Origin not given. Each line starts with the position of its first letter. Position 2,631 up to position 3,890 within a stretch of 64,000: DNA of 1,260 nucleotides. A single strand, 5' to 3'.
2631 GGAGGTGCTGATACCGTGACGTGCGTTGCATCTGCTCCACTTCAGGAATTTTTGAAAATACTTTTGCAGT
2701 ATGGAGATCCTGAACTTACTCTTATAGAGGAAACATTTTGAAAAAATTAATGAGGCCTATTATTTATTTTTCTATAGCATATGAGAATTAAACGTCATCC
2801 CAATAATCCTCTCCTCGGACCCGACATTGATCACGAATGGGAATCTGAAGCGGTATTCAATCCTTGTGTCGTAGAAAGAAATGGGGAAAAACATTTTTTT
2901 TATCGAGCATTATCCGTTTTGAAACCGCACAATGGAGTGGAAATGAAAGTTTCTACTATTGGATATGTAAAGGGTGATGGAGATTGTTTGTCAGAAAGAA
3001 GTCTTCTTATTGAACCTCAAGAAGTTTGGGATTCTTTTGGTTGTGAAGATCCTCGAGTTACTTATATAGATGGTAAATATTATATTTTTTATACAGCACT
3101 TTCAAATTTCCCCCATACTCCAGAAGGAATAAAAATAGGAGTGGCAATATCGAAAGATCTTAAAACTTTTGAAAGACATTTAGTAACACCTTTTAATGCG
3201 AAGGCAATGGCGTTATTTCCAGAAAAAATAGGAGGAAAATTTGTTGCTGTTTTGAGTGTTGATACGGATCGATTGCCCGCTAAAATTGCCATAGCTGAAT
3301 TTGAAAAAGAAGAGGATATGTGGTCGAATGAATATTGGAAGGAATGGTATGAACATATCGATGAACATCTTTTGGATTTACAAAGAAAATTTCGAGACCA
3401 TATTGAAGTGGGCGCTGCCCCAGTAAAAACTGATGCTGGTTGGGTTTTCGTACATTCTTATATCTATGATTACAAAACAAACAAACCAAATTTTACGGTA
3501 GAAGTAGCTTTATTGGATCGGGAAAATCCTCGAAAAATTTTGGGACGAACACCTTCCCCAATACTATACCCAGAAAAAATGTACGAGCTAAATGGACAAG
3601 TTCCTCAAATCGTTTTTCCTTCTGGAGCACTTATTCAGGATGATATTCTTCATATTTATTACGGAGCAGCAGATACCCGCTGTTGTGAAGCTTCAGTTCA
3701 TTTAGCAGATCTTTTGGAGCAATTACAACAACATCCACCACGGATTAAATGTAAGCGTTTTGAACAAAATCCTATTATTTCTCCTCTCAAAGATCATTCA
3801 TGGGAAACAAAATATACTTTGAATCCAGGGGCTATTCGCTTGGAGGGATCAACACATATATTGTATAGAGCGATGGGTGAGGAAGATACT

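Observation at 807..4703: Two adjacent paralogous genes each encoding a tandem double GH130-like beta-propeller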

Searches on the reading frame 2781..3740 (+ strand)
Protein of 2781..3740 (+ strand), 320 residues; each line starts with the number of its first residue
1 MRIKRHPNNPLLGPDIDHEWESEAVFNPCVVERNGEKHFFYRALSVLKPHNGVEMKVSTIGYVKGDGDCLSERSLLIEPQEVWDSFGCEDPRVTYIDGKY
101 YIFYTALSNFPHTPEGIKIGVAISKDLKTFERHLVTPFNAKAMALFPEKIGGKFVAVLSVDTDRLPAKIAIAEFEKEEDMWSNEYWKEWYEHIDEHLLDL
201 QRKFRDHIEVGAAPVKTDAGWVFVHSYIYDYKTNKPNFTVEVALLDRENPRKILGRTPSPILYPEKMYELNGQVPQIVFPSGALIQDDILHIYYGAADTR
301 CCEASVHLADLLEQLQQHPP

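Call 6: search_protein_families(library=pfam, proteins=[window:2781-3740:+], max_evalue=10)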
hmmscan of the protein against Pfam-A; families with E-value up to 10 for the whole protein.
window:2781-3740:+ (320 aa): 2 families
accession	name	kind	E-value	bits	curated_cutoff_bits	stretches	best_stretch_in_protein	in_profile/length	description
PF04041.19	Glyco_hydro_130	-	5.4e-42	144.3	26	1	5-314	4-317/320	beta-1,4-mannooligosaccharide phosphorylase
PF04616.20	Glyco_hydro_43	-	0.011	15.5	32.2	1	90-187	12-113/288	Glycosyl hydrolases family 43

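Call 18: search_solved_structures(query=window:2781-3740:+, max_evalue=0.001, show_alignments=3)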
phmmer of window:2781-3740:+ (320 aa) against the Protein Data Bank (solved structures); distinct sequences matched with E-value up to 0.001: 18.
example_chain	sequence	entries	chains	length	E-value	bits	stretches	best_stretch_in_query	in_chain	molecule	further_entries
7fip_A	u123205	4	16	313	3.4e-40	141.1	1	2-303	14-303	Beta-1,2-mannobiose phosphorylase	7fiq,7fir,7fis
9fj8_A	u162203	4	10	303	1.1e-39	139.5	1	2-311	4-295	1,2-beta-oligomannan phosphorylase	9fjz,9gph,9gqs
5b0p_A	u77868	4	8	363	5.1e-28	101.1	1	70-316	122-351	Lin0857 protein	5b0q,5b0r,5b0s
9eqq_A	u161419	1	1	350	9.2e-23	83.8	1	84-313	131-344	Uhgb_MS mannoside synthase from an unknown human gut bacterium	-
9erg_A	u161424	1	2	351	9.2e-23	83.8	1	84-313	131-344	Uhgb_MS mannoside synthase from an unknown human gut bacterium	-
9erh_A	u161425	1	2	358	9.7e-23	83.7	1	84-314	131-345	Uhgb_MS mannoside synthase from an unknown human gut bacterium in complex with 1,2-beta-ma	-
1vkd_A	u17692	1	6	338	1e-22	83.7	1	87-313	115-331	conserved hypothetical protein TM1225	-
5ayd_A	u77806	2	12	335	8.4e-21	77.4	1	6-318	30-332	Beta-1,4-mannooligosaccharide phosphorylase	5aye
4udk_E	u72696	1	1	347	3.9e-20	75.2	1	88-313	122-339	UHGB_MP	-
4udg_A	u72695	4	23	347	3.9e-20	75.2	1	88-313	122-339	UHGB_MP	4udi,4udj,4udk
4onz_A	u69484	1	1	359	2.2e-16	62.8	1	19-303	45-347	putative glycoside hydrolase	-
3r67_A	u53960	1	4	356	2.6e-14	56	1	19-303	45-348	putative Glycosidase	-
3qc2_A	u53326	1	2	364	6.8e-12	48.1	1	19-142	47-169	glycosyl hydrolase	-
5a7v_B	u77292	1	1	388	1.8e-10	43.4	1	19-301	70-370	PUTATIVE GLYCOSIDASE PH117-RELATED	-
5a7v_A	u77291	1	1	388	1.8e-10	43.4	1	19-301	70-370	PUTATIVE GLYCOSIDASE PH117-RELATED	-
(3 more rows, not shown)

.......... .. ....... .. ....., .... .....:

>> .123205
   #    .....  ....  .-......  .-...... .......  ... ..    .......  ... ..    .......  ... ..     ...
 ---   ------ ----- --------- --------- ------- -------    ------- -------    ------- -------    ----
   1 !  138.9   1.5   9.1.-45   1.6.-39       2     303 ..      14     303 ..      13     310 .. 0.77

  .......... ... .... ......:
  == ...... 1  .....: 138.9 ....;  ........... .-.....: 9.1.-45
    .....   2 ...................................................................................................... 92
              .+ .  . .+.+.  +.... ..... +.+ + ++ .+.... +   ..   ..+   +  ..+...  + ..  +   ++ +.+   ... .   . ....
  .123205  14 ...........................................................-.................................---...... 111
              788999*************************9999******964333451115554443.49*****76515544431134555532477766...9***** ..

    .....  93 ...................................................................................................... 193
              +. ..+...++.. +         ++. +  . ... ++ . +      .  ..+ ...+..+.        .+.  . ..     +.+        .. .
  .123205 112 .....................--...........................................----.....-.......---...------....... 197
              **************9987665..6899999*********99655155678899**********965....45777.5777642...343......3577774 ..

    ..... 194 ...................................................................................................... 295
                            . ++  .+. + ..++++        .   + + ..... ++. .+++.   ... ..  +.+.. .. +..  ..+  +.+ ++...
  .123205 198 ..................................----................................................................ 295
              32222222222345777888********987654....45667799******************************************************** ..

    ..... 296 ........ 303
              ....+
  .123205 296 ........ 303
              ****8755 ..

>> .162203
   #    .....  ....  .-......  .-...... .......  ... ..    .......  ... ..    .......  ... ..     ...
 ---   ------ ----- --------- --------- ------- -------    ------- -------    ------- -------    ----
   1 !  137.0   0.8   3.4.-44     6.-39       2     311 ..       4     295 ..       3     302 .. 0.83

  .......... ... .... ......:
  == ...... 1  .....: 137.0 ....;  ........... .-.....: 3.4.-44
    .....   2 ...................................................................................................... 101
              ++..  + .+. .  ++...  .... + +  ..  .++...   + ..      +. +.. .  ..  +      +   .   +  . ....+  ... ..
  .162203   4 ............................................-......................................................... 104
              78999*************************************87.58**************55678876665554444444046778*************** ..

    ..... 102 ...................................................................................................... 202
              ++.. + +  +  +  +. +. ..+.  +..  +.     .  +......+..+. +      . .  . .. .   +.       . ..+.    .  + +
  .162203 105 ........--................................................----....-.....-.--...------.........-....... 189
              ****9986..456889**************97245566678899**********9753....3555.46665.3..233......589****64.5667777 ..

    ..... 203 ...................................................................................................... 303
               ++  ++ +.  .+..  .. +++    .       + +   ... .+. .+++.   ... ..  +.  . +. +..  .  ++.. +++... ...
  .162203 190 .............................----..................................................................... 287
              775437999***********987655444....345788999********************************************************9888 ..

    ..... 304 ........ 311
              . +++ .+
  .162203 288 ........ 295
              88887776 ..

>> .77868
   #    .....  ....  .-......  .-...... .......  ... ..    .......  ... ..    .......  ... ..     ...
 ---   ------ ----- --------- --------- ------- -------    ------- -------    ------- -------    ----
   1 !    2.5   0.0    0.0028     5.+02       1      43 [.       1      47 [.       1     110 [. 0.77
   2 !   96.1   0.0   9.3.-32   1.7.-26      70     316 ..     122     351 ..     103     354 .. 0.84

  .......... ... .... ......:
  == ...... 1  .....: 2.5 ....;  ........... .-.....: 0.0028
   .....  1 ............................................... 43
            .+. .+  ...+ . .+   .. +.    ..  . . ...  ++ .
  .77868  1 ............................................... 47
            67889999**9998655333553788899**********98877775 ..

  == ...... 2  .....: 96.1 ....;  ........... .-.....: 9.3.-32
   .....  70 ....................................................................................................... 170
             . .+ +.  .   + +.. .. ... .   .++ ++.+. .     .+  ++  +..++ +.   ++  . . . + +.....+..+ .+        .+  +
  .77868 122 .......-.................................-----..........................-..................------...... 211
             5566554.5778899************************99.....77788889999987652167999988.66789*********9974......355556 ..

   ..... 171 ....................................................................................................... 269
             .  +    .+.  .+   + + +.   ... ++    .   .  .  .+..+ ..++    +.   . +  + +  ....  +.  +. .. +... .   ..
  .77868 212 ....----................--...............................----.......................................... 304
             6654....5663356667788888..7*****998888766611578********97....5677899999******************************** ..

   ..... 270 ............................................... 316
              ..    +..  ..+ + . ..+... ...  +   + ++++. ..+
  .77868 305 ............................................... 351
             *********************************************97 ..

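Call 78: search_protein_families(library=ncbifam, proteins=[window:2781-3740:+], max_evalue=0.01)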
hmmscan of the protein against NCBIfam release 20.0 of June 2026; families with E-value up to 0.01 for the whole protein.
window:2781-3740:+ (320 aa): 3 families
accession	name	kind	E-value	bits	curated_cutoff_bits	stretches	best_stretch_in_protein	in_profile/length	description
NF052550.1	BManbPhaseBMBP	equivalog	1.7e-53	181.9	450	1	1-310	2-293/296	beta-1,2-mannobiose phosphorylase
NF050092.1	BtaManbiosPhlase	equivalog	2.4e-43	148.4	550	1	76-316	127-351/351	BtaManbiosPhlase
NF058598.1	BetMansidBT3780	equivalog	4.8e-21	75.3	550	2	19-135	56-173/366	beta-1,2-mannosidase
